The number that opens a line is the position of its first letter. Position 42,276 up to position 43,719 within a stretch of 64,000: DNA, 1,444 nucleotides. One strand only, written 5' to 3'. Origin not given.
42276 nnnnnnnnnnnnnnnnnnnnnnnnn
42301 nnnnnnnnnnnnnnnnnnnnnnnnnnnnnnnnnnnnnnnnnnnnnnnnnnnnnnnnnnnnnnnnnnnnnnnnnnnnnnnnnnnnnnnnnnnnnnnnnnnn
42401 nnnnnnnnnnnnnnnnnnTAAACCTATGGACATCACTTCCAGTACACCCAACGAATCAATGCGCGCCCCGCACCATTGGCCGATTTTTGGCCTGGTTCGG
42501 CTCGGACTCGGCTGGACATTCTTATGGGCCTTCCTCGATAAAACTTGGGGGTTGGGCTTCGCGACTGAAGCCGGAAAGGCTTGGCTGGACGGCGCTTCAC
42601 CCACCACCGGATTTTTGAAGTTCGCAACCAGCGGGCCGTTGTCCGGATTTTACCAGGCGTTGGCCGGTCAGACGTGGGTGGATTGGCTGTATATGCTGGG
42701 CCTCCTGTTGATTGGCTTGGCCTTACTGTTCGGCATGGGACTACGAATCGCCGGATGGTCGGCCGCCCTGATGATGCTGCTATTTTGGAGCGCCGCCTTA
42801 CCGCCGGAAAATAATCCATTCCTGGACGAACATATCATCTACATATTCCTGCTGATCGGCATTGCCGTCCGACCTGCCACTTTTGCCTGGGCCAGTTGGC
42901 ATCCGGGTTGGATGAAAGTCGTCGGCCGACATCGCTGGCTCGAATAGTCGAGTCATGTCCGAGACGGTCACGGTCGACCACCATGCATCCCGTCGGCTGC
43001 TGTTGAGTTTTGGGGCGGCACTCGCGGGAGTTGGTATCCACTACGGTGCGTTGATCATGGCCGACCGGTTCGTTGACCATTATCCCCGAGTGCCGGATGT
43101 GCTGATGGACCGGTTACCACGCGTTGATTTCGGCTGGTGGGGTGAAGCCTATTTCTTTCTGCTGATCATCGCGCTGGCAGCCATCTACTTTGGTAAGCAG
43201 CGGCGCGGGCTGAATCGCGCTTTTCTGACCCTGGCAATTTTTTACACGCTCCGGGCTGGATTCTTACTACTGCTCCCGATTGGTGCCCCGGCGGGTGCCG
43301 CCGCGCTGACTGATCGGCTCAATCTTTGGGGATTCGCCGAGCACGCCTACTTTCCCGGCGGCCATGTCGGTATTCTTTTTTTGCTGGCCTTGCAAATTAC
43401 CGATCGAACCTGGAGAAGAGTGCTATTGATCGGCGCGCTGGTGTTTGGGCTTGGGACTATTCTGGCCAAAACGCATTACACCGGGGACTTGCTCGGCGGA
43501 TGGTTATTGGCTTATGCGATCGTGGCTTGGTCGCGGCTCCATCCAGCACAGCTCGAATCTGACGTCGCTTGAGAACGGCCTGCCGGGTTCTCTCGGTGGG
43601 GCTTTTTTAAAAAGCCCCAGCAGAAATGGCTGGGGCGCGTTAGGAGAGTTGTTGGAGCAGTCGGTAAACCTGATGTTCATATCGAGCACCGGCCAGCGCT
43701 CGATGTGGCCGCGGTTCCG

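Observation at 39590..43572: Cu-sensing CsoR controls a YHS / DsbA / VKOR / DoxX / PAP2 / 2-hydroxyacid dehydrogenase cluster rather than a copper exporter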

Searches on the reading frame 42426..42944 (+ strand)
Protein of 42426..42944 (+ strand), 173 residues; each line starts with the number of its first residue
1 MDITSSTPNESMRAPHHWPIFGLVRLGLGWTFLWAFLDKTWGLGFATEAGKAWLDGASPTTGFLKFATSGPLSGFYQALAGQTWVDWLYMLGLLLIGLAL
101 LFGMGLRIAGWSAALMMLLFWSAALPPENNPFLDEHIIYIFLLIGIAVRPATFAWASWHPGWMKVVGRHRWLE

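Call 5: search_protein_families(library=pfam, proteins=[window:42426-42944:+], max_evalue=0.01)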
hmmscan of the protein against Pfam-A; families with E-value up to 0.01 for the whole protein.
window:42426-42944:+ (173 aa): 1 family
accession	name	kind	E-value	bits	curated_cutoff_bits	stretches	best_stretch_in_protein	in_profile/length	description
PF07681.17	DoxX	-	0.0035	18.4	23.6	0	23-121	4-80/85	DoxX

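Call 26: search_protein_families(library=ncbifam, proteins=[window:42426-42944:+], max_evalue=0.01)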
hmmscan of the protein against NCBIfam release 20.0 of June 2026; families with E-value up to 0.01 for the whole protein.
window:42426-42944:+ (173 aa): 0 families

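Call 35: find_homologous_proteins(query=window:42426-42944:+, max_evalue=0.00001)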
Query window:42426-42944:+ (173 aa): 1694 proteins with E <= 0.00001 among 2094 candidates; the best 120 are listed.
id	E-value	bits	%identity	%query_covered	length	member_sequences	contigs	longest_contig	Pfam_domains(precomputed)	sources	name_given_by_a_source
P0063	4.4e-112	391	100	100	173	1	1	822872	-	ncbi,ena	-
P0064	7.0e-75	269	71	94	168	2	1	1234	-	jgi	jgi:thiosulfate dehydrogenase [quinone] large subunit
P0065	1.1e-56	210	50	62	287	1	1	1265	PF07681.18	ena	-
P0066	3.7e-56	208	60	95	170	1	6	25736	-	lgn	-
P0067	1.1e-54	203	65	86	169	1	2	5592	-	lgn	-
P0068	5.4e-53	198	64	81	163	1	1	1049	-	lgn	-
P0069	9.7e-53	197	62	86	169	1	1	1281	-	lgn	-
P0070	5.3e-52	194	64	82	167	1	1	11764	-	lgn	-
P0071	8.8e-51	191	58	90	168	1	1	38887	-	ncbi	-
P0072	4.4e-50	188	59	87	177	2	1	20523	-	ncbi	ncbi:MAG TPA: hypothetical protein VGE61_07315 [Glycomyces sp.]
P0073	4.9e-50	188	61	84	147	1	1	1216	-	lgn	-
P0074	5.0e-50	188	61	83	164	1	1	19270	-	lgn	-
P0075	6.6e-50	188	62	81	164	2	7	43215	-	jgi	jgi:thiosulfate dehydrogenase [quinone] large subunit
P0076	1.0e-49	187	65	76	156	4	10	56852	-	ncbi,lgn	-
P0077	1.8e-49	186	54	98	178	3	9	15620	-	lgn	-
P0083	6.1e-49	185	66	66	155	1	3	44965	PF07681.18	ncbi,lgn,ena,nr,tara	ncbi:hypothetical protein CL617_02160 [archaeon]|nr:hypothetical protein [archaeon]|tara:strand:+ st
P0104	6.8e-48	181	67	73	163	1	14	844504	-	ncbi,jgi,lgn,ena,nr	ncbi:DoxX family membrane protein [Candidatus Parcubacteria bacterium]|jgi:thiosulfate dehydrogenase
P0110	1.8e-47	180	56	89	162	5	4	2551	PF07681.18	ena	-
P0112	1.9e-47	180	50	99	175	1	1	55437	PF07681.18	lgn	-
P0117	2.7e-47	179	60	82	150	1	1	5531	PF07681.18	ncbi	-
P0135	2.8e-46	176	52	99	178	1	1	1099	PF07681.18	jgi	-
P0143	3.8e-46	175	51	99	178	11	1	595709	PF07681.18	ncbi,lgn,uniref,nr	ncbi:DoxX family membrane protein [Glycomyces artemisiae]|uniref:Thiosulfate dehydrogenase [quinone]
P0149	4.5e-46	175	60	79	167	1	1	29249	PF07681.18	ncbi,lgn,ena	-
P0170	1.4e-45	174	51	99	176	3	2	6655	PF04173.19,PF07681.18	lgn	-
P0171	1.5e-45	173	61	75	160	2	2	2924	PF07681.18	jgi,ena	-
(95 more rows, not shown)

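Call 36: find_encoding_contigs(protein=P0063, flank=10000, max_places=3)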
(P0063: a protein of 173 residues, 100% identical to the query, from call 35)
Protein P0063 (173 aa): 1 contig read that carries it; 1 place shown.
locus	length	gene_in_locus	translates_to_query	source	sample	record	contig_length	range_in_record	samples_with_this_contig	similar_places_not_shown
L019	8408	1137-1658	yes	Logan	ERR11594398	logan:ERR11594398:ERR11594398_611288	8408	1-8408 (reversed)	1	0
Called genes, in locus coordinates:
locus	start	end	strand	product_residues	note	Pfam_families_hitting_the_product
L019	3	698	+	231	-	?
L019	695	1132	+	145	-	PF07884:VKOR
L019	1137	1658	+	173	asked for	-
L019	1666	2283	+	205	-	-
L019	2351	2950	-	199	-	PF16473:Rv2179c-like (faint), PF00929:RNase_T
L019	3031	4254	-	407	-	PF12704:MacB_PCD, PF02687:FtsX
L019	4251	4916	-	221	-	PF02463:SMC_N (faint), PF00005:ABC_tran, PF13304:AAA_21 (faint)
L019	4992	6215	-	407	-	PF17092:PCB_OB (faint), PF21710:Spt6_S1 (faint), PF00575:S1, PF13509:S1_2 (faint), PF00575:S1, PF23459:S1_RRP5 (weak)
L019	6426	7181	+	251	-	-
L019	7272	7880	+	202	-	PF13483:Lactamase_B_3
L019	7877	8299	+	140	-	-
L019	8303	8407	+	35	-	?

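Call 43: find_encoding_contigs(protein=P0104, flank=4000, max_places=6)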
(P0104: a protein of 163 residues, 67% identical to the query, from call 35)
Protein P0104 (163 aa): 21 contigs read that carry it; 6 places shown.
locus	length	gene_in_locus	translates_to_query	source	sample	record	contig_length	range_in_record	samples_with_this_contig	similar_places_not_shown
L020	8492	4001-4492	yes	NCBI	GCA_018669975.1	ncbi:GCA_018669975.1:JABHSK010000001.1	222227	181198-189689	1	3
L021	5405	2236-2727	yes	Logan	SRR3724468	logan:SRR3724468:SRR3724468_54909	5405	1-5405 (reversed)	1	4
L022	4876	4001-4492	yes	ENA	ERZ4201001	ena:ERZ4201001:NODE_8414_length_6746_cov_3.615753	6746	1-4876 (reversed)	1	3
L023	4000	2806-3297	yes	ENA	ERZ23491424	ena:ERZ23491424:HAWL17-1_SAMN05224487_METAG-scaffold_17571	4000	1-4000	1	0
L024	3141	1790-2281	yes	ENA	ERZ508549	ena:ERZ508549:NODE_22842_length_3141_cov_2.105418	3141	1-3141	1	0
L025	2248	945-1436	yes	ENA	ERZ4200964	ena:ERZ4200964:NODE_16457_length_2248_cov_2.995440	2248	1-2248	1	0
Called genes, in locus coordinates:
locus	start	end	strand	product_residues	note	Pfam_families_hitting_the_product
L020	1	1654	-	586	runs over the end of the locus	PF00664:ABC_membrane, PF03193:RsgA_GTPase (weak), PF00005:ABC_tran, PF02463:SMC_N (weak)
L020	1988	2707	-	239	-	PF14023:Bestrophin-like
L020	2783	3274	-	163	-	PF00293:NUDIX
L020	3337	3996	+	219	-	PF01794:Ferric_reduct (weak)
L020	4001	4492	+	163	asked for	-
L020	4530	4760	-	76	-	-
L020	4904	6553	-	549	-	PF13589:HATPase_c_3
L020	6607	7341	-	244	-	-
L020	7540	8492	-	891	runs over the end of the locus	PF00690:Cation_ATPase_N, PF00122:E1-E2_ATPase, PF13246:Cation_ATPase, PF00702:Hydrolase, PF12710:HAD (weak), PF08282:Hydrolase_3 (weak), PF00689:Cation_ATPase_C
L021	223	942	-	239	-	PF14023:Bestrophin-like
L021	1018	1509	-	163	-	PF00293:NUDIX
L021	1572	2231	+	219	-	PF01794:Ferric_reduct (weak)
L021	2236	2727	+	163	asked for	-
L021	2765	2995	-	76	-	-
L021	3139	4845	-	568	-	PF13589:HATPase_c_3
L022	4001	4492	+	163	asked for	-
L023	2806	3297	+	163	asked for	-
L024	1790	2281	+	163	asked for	-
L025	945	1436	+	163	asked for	-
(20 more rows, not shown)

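Call 44: find_encoding_contigs(protein=P0143, flank=4000, max_places=3)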
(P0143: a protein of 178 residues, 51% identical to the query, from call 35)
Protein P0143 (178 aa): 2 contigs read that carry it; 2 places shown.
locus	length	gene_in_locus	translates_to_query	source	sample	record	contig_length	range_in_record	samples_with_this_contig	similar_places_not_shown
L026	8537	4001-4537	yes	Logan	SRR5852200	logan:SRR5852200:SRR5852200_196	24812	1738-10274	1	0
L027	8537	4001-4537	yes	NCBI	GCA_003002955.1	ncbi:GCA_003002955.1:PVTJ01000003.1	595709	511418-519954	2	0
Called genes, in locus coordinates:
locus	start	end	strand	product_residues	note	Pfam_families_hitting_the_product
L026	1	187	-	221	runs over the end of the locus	PF00392:GntR, PF07729:FCD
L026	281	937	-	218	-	PF01177:Asp_Glu_race (faint)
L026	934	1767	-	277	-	PF01261:AP_endonuc_2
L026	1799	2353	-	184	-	PF01625:PMSR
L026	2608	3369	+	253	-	-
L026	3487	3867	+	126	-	PF00582:Usp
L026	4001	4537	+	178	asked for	PF07681:DoxX (faint)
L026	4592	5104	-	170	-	PF00258:Flavodoxin_1 (faint)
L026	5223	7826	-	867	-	PF01326:PPDK_N, PF00391:PEP-utilizers, PF02896:PEP-utilizers_C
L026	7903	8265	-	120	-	PF01022:HTH_5, PF12840:HTH_20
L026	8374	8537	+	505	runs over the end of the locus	PF13738:Pyr_redox_3 (faint)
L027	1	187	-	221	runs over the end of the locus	PF00392:GntR, PF07729:FCD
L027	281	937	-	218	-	PF01177:Asp_Glu_race (faint)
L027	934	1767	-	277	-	PF01261:AP_endonuc_2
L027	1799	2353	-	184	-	PF01625:PMSR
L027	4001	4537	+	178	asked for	PF07681:DoxX (faint)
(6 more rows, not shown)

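Call 61: search_protein_families(library=pfam, alignment_id=A2, max_evalue=0.01)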
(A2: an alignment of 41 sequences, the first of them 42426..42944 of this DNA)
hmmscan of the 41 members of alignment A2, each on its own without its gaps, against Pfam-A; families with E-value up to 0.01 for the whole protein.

A. member 1, window:42426-42944:+ (173 aa): 1 family
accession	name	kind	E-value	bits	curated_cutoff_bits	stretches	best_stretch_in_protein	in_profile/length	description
PF07681.17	DoxX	-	0.0035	18.4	23.6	0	23-121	4-80/85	DoxX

B. families by the number of members that match (of 41 scanned): 3 families
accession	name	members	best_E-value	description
PF07681.17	DoxX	31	7.7e-07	DoxX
PF04173.18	DoxD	2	4.4e-06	TQO small subunit DoxD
PF11804.13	DUF3325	1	0.0029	Protein of unknown function (DUF3325)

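Call 68: predict_structure(alignment_id=A2)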
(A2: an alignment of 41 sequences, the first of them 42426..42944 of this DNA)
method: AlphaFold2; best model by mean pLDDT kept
length: 173 residues; sequences in the alignment: 41
mean_pLDDT: 91.7   pTM: 0.83
mean pLDDT of the five models: 91.7, 91.6, 91.3, 91.1, 90.0
residues with pLDDT >= 90: 140; 70-90: 19; 50-70: 14; < 50: 0
segments of 3 or more residues with pLDDT < 50: none
pLDDT, mean of each block of 10 residues (from residue 1): 62 76 98 98 93 96 91 96 97 98 98 97 85 88 98 95 94 93
secondary structure, 60 per line:
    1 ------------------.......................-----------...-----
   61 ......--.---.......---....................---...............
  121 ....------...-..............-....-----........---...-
elements in order: H19-41 H61-66 H73-79 H83-102 H106-123 H135-148 H150-153 H159-166

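Call 72: fold_search(model_id=the predicted structure, library=pdb)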
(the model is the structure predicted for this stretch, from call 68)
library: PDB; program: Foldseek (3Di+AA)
matches with E <= 10: 170; with E <= 0.001: 0
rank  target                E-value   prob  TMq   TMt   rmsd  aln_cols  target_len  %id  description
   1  8yk0_A                7.6e-01  0.06  0.13  0.10  18.5       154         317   19  Cryo-EM structure of human GPR156-Gi3 complex (released 2025-02-05)
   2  9jlc_R                1.3e+00  0.08  0.19  0.15  17.3       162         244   14  Cryo-EM structure of MAS1-Gi Complex with AVE 0991 (released 2025-09-24)
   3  6oqr_a                1.4e+00  0.11  0.19  0.14  17.4       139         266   14  E. coli ATP Synthase ADP State 1a (released 2020-06-03)
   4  9w45_R                1.4e+00  0.08  0.17  0.11  18.2       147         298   14  The structure of odorant-bound mouse class II odorant receptor-miniGs complex (released 2026-03-04)
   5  9j3v_D                1.5e+00  0.09  0.23  0.17  14.7       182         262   13  Fe2+/Fe2+ PolF-L-isoleucine complex (released 2025-10-08)
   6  9pj2_D                1.6e+00  0.12  0.28  0.21  11.7       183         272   11  Crystal structure of non-haem diiron azetidine synthase from Streptomyces cacaoi var. asoensis complexed with iron, L- (released 2025-12-24)
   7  8y81_B                1.7e+00  0.11  0.25  0.27  12.9       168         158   12  Structure of the ige-fc bound to its high affinity receptor fc(epsilon)ri (released 2024-07-10)
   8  9vjg_R                1.8e+00  0.06  0.18  0.13  18.0       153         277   16  Cryo-EM structure of 5-HT1AR-Gz in complex with (R)-8-OH-DPAT (released 2025-11-12)
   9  8ikh_R                1.8e+00  0.04  0.14  0.10  17.4       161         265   12  Cryo-EM structure of human receptor with G proteins (released 2024-06-05)
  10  8a6m_MODEL_1_A        1.9e+00  0.07  0.20  0.21  10.5       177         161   14  Phosphatidylserine-dependent synaptic vesicle membrane sculpting by synaptogyrin (released 2023-05-24)
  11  8iei_B                2.0e+00  0.06  0.17  0.12  17.3       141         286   18  Cryo-EM structure of GPR156A/B of G-protein free GPR156 (local refine) (released 2024-02-14)
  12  8yjp_A                2.0e+00  0.04  0.16  0.11  17.6       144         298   17  Cryo-EM structure of human apo GPR156 (released 2025-02-05)
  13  9prr_B                2.3e+00  0.07  0.24  0.18  17.6       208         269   12  X-ray crystal structure of Streptomyces cacaoi PolF in complex with iron and L-isoleucine (released 2025-10-15)
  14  6xlp_A                2.3e+00  0.06  0.20  0.08  16.5       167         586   18  Structure of the essential inner membrane lipopolysaccharide-PbgA complex (released 2020-08-26)
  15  7ew2_R                2.3e+00  0.04  0.15  0.10  19.1       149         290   17  Cryo-EM structure of pFTY720-bound Sphingosine 1-phosphate receptor 3 in complex with Gi protein (released 2021-09-29)
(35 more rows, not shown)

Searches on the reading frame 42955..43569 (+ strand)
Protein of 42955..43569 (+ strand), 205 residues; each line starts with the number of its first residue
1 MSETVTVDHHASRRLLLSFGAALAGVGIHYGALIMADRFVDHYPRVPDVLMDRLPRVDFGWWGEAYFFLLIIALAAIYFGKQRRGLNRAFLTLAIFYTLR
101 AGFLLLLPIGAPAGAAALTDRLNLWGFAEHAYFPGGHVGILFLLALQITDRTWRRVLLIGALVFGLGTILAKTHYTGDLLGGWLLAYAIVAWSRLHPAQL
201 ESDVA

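Call 5: search_protein_families(library=pfam, proteins=[window:42955-43569:+], max_evalue=0.01)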
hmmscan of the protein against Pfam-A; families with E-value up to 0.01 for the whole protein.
window:42955-43569:+ (205 aa): 3 families
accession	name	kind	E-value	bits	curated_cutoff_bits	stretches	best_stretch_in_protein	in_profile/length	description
PF01569.27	PAP2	-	2.8e-05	24.3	27.2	1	130-193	48-121/130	PAP2 superfamily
PF14378.12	PAP2_3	-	0.00048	20.4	27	1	66-191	39-189/190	PAP2 superfamily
PF14360.12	PAP2_C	-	0.0031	18.5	27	1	140-192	16-71/74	PAP2 superfamily C-terminal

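Call 26: search_protein_families(library=ncbifam, proteins=[window:42955-43569:+], max_evalue=0.01)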
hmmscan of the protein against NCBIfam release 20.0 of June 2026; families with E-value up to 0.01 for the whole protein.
window:42955-43569:+ (205 aa): 0 families

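Call 51: search_solved_structures(query=window:42955-43569:+, max_evalue=10, show_alignments=2)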
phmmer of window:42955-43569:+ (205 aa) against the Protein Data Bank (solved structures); distinct sequences matched with E-value up to 10: 0.

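Call 66: search_protein_representatives(protein=window:42955-43569:+)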
Query: 205 residues. Proteins with E-value up to 0.001 (for the whole library): 217; up to 1e-10: 35; up to 1e-30: 18. The best 150 are listed.
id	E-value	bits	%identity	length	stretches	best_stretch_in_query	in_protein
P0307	5.6e-130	448.0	100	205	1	1-205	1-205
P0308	9.8e-46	172.7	49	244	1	20-196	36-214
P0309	2.0e-44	168.4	48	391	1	18-198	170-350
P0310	7.0e-44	166.6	46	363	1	21-196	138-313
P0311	7.1e-42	160.1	48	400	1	21-196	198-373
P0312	1.7e-41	158.8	51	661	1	21-196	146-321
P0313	1.9e-41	158.7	45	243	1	5-193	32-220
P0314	3.7e-41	157.7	45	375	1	16-195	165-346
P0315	4.2e-41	157.5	46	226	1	21-195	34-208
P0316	1.2e-40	156.1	49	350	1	21-195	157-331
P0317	4.5e-40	154.2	44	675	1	23-195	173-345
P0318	1.2e-39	152.8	47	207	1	14-197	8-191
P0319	8.0e-39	150.1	50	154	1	59-197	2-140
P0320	1.4e-37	146.1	44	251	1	16-194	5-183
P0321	7.7e-37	143.6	44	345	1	20-195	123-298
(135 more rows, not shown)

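Call 69: search_protein_families(library=pfam, alignment_id=A3, max_evalue=0.01)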
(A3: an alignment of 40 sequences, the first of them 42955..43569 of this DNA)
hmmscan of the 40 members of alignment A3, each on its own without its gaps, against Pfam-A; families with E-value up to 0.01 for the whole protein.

A. member 1, window:42955-43569:+ (205 aa): 3 families
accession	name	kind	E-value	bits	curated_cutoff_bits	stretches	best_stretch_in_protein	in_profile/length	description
PF01569.27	PAP2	-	2.8e-05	24.3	27.2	1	130-193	48-121/130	PAP2 superfamily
PF14378.12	PAP2_3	-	0.00048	20.4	27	1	66-191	39-189/190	PAP2 superfamily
PF14360.12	PAP2_C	-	0.0031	18.5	27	1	140-192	16-71/74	PAP2 superfamily C-terminal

B. families by the number of members that match (of 40 scanned): 5 families
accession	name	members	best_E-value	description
PF01569.27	PAP2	32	6e-07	PAP2 superfamily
PF14360.12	PAP2_C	29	4.9e-10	PAP2 superfamily C-terminal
PF14378.12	PAP2_3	29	2.3e-07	PAP2 superfamily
PF24788.1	AtPDCT1_2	14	9.6e-10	AtPDCT1/2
PF13398.12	Peptidase_M50B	1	0.0049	Peptidase M50B-like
